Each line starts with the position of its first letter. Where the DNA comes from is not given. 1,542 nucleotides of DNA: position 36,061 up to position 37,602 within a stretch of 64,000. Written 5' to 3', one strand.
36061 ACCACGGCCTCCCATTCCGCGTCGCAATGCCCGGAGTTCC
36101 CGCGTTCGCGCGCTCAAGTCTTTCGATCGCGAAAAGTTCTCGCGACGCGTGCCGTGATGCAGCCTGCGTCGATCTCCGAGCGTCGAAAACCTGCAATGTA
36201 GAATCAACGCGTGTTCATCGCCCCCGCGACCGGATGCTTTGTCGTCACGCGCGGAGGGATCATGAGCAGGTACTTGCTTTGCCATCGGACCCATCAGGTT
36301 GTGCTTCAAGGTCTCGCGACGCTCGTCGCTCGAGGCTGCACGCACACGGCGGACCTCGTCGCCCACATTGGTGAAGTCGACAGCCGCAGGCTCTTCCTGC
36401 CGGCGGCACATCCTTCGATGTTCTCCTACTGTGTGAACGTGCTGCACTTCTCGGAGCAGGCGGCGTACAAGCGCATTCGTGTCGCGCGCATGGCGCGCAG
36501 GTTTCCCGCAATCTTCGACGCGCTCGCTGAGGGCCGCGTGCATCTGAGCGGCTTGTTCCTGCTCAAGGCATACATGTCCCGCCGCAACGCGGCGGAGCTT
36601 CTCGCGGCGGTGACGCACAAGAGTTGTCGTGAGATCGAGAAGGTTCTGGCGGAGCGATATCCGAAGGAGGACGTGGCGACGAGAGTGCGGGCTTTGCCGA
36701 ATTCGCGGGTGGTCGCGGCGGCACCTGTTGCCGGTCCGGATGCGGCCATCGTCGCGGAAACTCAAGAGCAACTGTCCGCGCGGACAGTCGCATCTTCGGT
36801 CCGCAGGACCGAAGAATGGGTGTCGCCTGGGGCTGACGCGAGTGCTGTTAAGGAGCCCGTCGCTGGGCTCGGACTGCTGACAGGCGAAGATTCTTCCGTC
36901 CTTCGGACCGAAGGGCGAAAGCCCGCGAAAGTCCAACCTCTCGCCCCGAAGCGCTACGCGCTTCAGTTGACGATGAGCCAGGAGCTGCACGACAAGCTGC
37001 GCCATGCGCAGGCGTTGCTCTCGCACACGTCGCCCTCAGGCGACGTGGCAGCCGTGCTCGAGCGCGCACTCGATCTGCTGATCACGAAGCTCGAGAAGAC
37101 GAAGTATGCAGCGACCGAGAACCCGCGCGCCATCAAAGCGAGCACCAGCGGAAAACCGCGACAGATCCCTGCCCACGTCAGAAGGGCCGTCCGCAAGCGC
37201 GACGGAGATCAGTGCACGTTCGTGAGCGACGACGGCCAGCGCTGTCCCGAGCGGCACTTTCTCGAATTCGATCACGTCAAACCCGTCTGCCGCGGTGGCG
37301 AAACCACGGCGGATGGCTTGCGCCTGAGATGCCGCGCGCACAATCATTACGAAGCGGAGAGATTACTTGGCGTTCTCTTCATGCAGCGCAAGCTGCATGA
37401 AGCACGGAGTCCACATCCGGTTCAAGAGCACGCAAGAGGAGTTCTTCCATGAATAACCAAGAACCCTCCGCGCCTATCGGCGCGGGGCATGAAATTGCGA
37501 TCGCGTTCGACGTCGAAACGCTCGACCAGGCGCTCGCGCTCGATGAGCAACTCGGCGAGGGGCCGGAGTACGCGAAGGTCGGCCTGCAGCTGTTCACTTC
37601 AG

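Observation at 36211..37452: Compositionally foreign HNH-endonuclease gene wedged between pyrD and pyrF, with its stop fused to the pyrF start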

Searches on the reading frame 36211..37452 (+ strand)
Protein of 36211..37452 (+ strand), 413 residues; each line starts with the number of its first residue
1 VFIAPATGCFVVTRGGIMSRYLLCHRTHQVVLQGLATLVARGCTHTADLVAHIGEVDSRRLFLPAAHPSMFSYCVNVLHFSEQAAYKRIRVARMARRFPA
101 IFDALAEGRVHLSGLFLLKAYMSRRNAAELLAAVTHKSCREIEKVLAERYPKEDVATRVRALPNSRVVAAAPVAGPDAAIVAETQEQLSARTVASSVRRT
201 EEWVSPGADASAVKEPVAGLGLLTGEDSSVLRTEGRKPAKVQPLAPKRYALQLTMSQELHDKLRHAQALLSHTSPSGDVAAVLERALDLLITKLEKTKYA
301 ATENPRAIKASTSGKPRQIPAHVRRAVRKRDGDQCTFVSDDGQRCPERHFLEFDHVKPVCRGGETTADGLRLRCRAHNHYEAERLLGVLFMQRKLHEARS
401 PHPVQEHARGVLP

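Call 4: search_protein_families(library=pfam, proteins=[window:36211-37452:+], max_evalue=0.01)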
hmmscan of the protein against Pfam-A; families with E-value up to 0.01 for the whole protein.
window:36211-37452:+ (413 aa): 1 family
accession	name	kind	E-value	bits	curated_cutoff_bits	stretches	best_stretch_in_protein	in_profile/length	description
PF05937.16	EB1_binding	-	0.0073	17.3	25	0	272-349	101-165/174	EB-1 Binding Domain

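Call 5: search_protein_families(library=ncbifam, proteins=[window:36211-37452:+], max_evalue=0.01)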
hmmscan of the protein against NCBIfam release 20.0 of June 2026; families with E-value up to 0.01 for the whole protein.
window:36211-37452:+ (413 aa): 1 family
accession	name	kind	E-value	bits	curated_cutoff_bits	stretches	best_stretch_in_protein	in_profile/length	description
NF040563.1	guided_IscB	equivalog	0.0012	18.1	175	1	302-392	163-246/314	RNA-guided endonuclease IscB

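Call 8: find_homologous_proteins(query=window:36262-37449:+, max_evalue=0.001)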
Query window:36262-37449:+ (396 aa): 936 proteins with E <= 0.001 among 8000 candidates; the best 120 are listed.
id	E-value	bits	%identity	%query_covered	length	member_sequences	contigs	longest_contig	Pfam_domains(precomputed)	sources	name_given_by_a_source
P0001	1.5e-257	872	100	100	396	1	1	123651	-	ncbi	-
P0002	1.5e-177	609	76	96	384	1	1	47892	-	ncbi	-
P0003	3.4e-172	591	74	96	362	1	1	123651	-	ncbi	-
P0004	2.2e-165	569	73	95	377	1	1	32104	-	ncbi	-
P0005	3.5e-159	548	73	96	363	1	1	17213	-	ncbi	-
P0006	1.8e-156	539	69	95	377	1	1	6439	-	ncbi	-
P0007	2.0e-143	496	64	95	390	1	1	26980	-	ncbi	-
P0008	3.5e-140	486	64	95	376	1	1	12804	-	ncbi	-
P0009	1.7e-138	480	62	98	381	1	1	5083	-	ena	-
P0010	5.4e-132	459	61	96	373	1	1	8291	-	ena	-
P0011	1.6e-126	441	60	96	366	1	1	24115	-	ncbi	-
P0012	5.9e-123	429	59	96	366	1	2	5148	-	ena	-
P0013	2.1e-106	374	52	95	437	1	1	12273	-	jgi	jgi:hypothetical protein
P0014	2.2e-106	374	54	96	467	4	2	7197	-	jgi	jgi:hypothetical protein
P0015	3.1e-103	364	52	96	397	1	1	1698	-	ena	-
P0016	3.4e-103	364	55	93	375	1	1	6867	-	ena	-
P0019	3.7e-100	354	49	97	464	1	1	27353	-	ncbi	-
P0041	6.8e-97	343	48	95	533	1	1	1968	-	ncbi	-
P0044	1.6e-96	342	49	96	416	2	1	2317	PF01844.30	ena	-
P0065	1.0e-94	336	51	91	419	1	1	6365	PF01844.30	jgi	jgi:5-methylcytosine-specific restriction endonuclease McrA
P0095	2.4e-93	331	47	96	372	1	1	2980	PF01844.30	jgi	jgi:hypothetical protein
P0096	2.6e-93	331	47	94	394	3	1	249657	PF01844.30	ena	-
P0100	4.0e-93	331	48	96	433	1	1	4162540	PF01844.30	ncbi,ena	-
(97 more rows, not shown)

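Call 9: search_protein_families(library=pfam, proteins=[window:36262-37449:+], max_evalue=10)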
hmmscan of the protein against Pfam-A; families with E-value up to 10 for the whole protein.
window:36262-37449:+ (396 aa): 3 families
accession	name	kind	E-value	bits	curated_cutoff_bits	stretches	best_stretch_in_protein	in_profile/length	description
PF05937.16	EB1_binding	-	0.0064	17.5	25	1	255-332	101-165/174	EB-1 Binding Domain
PF01844.29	HNH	-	0.052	14.2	21.4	1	329-358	9-38/47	HNH endonuclease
PF24429.1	CSLinker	-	0.078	13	27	1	373-393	12-30/38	CSLinker motif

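Call 12: find_encoding_contigs(protein=P0003, flank=10000, max_places=4)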
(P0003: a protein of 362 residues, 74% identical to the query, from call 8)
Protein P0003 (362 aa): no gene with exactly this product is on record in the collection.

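Call 13: find_encoding_contigs(protein=P0002, flank=10000, max_places=4)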
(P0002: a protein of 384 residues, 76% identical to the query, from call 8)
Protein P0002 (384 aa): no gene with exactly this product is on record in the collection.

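Call 14: list_cluster_members(proteins=[P0001, P0002, P0003, P0004, P0005, P0007, P0011, P0019, P0100])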
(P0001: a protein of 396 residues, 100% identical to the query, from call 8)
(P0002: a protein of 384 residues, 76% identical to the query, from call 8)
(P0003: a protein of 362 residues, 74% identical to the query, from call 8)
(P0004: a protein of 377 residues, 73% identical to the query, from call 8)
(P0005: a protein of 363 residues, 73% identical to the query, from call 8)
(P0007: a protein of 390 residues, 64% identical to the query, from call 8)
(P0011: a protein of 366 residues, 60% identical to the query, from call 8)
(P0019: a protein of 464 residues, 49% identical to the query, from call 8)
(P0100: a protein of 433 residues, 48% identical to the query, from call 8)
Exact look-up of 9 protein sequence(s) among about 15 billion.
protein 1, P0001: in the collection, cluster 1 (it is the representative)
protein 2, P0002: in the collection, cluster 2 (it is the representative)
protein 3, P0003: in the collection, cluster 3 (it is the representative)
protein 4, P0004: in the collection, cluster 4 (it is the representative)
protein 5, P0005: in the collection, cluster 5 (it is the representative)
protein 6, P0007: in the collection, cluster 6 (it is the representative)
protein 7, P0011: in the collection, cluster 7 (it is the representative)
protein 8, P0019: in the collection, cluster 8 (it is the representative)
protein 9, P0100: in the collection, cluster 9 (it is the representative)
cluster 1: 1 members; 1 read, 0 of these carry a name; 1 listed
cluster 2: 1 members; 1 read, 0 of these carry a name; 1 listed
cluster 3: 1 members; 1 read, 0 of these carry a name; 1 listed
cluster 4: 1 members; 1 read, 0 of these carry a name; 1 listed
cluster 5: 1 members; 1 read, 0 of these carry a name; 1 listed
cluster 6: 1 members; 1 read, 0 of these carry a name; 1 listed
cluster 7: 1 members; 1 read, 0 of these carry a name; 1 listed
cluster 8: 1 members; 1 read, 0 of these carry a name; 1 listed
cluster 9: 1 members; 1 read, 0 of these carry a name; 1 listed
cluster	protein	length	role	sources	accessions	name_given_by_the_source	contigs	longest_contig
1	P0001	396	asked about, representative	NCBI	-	-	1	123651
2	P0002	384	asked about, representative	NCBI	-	-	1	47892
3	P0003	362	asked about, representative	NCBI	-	-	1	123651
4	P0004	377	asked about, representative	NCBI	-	-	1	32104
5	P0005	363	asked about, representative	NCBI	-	-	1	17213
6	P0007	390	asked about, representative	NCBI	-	-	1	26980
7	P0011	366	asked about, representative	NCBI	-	-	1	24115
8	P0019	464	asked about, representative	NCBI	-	-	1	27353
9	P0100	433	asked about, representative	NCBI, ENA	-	-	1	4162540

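Call 15: find_related_loci(query=P0001, collection=genome_contigs, flank=10000)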
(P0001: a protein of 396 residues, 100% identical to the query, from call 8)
Query P0001 (396 aa) in genome_contigs; peptide patterns used: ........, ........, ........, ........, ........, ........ (x = any residue, [..] = any of these).
98 stretches matched a pattern; 12 encode a relative of the query (tblastn E <= 1e-3); 12 distinct loci.
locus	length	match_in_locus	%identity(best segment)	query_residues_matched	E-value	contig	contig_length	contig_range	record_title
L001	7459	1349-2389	46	1-377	1e-90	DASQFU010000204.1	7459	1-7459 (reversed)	MAG TPA_asm: Candidatus Limnocylindria bacterium isolate SMAG_U11788 k141_509005, whole genome shotgun sequence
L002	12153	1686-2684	45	1-377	7e-89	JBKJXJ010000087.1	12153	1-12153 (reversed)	MAG: Candidatus Eisenbacteria bacterium isolate swi_bin.170 k127_338930, whole genome shotgun sequence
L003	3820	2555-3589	43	1-383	3e-86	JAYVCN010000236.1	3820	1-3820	MAG: Candidatus Eisenbacteria bacterium isolate GL32_Down_metabat_69 GL32_Down_metabat_69_235, whole genome shotgun sequ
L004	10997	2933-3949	43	1-377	3e-80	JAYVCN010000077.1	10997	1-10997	MAG: Candidatus Eisenbacteria bacterium isolate GL32_Down_metabat_69 GL32_Down_metabat_69_76, whole genome shotgun seque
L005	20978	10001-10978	40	10-377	1e-76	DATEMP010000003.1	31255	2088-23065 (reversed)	MAG TPA_asm: Candidatus Eisenbacteria bacterium isolate SMAG_U8945 k141_408796, whole genome shotgun sequence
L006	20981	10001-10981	38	21-376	1e-62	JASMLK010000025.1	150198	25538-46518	MAG: Myxococcota bacterium isolate Arabian9_MAG_39 c_000000247065, whole genome shotgun sequence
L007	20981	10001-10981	37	21-376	2e-57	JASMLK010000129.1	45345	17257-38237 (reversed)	MAG: Myxococcota bacterium isolate Arabian9_MAG_39 c_000001411928, whole genome shotgun sequence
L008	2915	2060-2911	39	1-322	7e-57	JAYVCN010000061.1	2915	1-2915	MAG: Candidatus Eisenbacteria bacterium isolate GL32_Down_metabat_69 GL32_Down_metabat_69_60, whole genome shotgun seque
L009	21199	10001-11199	48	30-370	5e-21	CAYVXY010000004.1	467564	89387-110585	MAG TPA_asm: uncultured Polyangiaceae bacterium isolate SRP302447_co2_334 genome assembly, contig: NODE_42_length_467564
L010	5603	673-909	54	298-376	1e-18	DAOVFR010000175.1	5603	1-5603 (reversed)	MAG TPA_asm: Candidatus Krumholzibacteriota bacterium isolate CSMAG_1114 CSMAG_1114_k141_7299809_length_5603_cov_8.5161,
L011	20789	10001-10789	34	31-371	3e-17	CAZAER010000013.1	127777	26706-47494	MAG TPA_asm: uncultured Bdellovibrionales bacterium isolate SRP287051_co1_183 genome assembly, contig: NODE_316_length_1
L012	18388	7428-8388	39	30-376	2e-49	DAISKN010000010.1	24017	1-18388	MAG TPA_asm: Acidobacteriota bacterium isolate CTOTU25575 NODE_526_length_24017_cov_4.437568, whole genome shotgun seque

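Call 17: find_encoding_contigs(protein=P0001, flank=10000, max_places=4)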
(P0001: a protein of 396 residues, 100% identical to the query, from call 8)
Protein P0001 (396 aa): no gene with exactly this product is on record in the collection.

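Call 18: find_encoding_contigs(protein=P0009, flank=10000, max_places=4)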
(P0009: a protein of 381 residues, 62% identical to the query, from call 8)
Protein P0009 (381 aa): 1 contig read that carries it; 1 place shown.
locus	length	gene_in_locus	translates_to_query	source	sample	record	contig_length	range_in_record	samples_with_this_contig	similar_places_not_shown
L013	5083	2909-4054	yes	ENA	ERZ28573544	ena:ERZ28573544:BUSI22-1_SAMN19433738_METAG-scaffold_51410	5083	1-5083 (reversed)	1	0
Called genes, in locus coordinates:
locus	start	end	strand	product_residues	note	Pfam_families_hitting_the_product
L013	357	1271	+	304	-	PF00175:NAD_binding_1 (faint), PF10418:DHODB_Fe-S_bind (faint)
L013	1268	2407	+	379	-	PF01180:DHO_dh, PF03060:NMO (weak)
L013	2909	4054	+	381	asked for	-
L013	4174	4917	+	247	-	PF00215:OMPdecase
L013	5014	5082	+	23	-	?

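Call 19: find_encoding_contigs(protein=P0010, flank=10000, max_places=4)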
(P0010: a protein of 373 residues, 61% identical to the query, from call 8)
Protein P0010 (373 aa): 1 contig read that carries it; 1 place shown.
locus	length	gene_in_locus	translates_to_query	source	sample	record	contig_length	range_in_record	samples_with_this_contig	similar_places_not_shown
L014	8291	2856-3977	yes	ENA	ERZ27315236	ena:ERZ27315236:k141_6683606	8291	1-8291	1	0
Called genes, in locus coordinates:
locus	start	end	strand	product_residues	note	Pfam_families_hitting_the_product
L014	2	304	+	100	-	?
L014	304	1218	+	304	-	PF00175:NAD_binding_1 (faint), PF10418:DHODB_Fe-S_bind (faint)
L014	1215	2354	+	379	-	PF01180:DHO_dh, PF03060:NMO (weak)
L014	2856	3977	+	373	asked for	-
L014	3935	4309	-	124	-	PF01648:ACPS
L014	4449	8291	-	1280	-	?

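Call 20: find_encoding_contigs(protein=P0012, flank=10000, max_places=4)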
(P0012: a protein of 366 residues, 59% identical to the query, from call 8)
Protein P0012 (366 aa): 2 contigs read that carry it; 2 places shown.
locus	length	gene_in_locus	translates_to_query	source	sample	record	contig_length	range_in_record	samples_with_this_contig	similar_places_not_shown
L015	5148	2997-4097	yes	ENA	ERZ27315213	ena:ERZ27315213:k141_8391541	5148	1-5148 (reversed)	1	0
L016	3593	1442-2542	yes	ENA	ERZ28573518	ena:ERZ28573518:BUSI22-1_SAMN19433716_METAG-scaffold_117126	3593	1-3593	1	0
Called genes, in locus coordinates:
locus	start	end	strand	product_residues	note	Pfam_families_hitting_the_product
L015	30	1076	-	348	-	PF02653:BPD_transp_2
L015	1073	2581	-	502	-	PF00005:ABC_tran, PF13304:AAA_21 (faint), PF00005:ABC_tran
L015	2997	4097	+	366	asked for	-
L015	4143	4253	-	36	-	-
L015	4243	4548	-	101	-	PF01909:NTP_transf_2, PF18765:Polbeta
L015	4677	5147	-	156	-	?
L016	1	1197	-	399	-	?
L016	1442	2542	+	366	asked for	-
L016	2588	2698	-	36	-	-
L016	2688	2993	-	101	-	PF01909:NTP_transf_2, PF18765:Polbeta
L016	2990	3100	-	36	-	-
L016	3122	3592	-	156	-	?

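Call 21: find_encoding_contigs(protein=P0016, flank=10000, max_places=4)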
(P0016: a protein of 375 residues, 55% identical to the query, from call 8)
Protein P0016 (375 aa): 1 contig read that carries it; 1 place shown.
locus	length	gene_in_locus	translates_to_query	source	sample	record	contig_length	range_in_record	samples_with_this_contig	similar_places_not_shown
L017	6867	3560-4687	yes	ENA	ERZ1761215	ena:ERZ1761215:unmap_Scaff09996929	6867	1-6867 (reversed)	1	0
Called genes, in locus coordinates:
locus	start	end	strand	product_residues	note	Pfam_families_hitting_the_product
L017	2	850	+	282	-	?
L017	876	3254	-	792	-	PF19313:DUF5916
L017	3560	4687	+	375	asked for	-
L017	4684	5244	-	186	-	-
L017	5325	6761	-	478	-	PF01554:MatE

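Call 33: find_related_loci(query=A2, collection=metagenome_contigs, flank=4000)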
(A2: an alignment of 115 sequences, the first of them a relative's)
Query A2 (396 aa) in metagenome_contigs; peptide patterns used: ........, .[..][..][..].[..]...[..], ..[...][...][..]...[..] (x = any residue, [..] = any of these).
600 stretches matched a pattern (row limit reached: there are more); 525 encode a relative of the query (tblastn E <= 1e-3); the best 80 are kept; 80 distinct loci.
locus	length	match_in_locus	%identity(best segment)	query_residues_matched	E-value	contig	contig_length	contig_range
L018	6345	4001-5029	50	1-382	4e-108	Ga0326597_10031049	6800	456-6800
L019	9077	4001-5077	49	1-377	3e-107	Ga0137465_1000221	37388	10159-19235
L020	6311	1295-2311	50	4-380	1e-103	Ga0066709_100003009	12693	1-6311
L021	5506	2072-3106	47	1-382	4e-101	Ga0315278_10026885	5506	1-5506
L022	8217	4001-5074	49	1-383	7e-101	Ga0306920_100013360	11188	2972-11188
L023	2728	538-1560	47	1-374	1e-101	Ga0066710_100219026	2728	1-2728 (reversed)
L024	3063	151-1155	49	4-382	2e-100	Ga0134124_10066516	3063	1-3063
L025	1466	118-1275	48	1-383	9e-106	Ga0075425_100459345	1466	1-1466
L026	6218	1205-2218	47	1-377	3e-98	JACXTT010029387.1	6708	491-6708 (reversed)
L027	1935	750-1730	50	4-377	1e-103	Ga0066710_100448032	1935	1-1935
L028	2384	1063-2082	48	1-377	1e-101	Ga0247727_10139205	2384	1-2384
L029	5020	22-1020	47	14-380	7e-97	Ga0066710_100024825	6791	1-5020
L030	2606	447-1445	47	4-377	2e-99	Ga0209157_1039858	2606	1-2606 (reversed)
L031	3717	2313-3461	47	1-377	1e-96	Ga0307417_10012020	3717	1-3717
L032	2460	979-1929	46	29-391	3e-99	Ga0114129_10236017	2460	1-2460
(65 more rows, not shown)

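Call 36: search_protein_families(library=pfam, alignment_id=A2, max_evalue=0.01)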
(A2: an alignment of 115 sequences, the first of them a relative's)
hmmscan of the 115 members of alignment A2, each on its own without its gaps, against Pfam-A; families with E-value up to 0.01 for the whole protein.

A. member 1, P0001 (396 aa): 1 family
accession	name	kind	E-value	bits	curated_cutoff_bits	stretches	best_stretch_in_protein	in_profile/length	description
PF05937.16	EB1_binding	-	0.0064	17.5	25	0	255-332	101-165/174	EB-1 Binding Domain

B. families by the number of members that match (of 115 scanned): 7 families
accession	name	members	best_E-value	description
PF07499.19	RuvA_C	30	1e-05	RuvA, C-terminal domain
PF01844.29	HNH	29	1.8e-07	HNH endonuclease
PF14279.12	HNH_5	19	3.1e-05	HNH endonuclease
PF02720.22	DUF222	3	0.0014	Domain of unknown function (DUF222)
PF05887.16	Trypan_PARP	1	0.00032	Procyclic acidic repetitive protein (PARP)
PF05937.16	EB1_binding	1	0.0064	EB-1 Binding Domain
PF24429.1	CSLinker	1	0.0089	CSLinker motif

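Call 37: search_solved_structures(query=A2, max_evalue=1, show_alignments=2)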
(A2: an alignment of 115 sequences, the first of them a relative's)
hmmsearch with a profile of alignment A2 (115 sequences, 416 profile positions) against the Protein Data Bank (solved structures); distinct sequences matched with E-value up to 1: 0.

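Call 41: predict_structure(alignment_id=A2)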
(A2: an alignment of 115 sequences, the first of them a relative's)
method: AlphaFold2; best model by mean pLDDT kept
length: 396 residues; sequences in the alignment: 115
mean_pLDDT: 80.1   pTM: 0.69
mean pLDDT of the five models: 80.1, 79.6, 77.8, 77.5, 77.2
residues with pLDDT >= 90: 204; 70-90: 88; 50-70: 36; < 50: 68
segments of 3 or more residues with pLDDT < 50: 142-144, 147-149, 161-219
pLDDT, mean of each block of 10 residues (from residue 1): 77 95 97 98 97 97 97 98 98 97 97 98 97 78 49 53 41 36 35 39 38 43 77 84 89 84 88 87 77 72 91 96 97 94 89 96 94 92 73 56
secondary structure, 60 per line:
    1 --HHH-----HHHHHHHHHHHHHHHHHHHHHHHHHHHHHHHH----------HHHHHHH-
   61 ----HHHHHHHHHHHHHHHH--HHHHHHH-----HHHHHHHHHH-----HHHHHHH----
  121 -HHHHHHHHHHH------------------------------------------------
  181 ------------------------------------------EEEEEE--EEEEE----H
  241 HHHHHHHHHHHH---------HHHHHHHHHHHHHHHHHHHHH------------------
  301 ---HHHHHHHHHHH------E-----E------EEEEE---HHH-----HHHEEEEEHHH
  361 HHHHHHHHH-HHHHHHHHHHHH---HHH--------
elements in order: H11-42 H53-59 H65-80 H83-89 H95-104 H110-116 H122-132 E223-228 E231-235 H240-252 H262-282 H304-314 E334-338 E353-357 H358-369 H371-382
